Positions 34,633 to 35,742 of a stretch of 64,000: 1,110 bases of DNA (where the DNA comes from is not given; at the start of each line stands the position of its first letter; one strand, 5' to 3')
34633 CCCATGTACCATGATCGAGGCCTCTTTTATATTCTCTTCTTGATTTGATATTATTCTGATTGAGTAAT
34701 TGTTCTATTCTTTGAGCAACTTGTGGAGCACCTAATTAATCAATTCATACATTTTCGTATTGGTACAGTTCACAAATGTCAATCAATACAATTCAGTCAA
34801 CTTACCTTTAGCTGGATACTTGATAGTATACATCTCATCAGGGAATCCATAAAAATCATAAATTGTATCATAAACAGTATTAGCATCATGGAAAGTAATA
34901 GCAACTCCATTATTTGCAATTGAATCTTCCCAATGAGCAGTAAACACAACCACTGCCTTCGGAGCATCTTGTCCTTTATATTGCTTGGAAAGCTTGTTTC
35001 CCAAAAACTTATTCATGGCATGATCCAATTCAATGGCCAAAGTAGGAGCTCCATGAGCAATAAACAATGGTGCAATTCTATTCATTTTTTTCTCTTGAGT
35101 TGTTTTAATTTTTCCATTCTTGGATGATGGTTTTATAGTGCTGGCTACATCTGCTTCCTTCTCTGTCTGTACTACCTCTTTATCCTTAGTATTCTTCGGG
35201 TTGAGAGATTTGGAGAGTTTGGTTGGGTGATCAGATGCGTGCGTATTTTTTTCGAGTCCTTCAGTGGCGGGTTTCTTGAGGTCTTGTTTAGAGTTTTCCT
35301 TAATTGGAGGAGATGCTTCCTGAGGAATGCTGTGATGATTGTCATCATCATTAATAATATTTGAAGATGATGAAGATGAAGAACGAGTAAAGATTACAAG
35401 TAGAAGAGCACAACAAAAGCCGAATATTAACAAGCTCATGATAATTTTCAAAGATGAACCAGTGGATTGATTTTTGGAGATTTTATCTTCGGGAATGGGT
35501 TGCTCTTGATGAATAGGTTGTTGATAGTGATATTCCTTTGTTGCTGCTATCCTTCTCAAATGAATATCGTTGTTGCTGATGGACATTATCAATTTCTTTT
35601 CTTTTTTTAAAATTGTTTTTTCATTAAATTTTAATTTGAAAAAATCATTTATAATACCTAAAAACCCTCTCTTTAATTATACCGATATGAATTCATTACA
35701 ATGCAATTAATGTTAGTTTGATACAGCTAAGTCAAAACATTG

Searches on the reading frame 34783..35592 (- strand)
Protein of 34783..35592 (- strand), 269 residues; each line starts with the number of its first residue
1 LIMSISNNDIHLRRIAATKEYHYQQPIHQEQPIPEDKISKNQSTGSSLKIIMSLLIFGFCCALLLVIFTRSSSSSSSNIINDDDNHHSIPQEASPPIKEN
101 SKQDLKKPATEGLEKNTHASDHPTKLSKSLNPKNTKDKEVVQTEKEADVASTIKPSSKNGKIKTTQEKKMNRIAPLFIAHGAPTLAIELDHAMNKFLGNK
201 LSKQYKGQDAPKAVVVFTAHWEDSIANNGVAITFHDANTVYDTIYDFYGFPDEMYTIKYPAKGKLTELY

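Call 58: search_protein_families(library=pfam, proteins=[window:34783-35592:-], max_evalue=0.0001)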
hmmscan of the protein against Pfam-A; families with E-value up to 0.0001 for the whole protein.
window:34783-35592:- (269 aa): 1 family
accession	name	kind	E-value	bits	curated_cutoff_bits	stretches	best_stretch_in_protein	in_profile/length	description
PF02900.23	LigB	-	2.6e-05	23.9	26.3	1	177-264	4-89/269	Catalytic LigB subunit of aromatic ring-opening dioxygenase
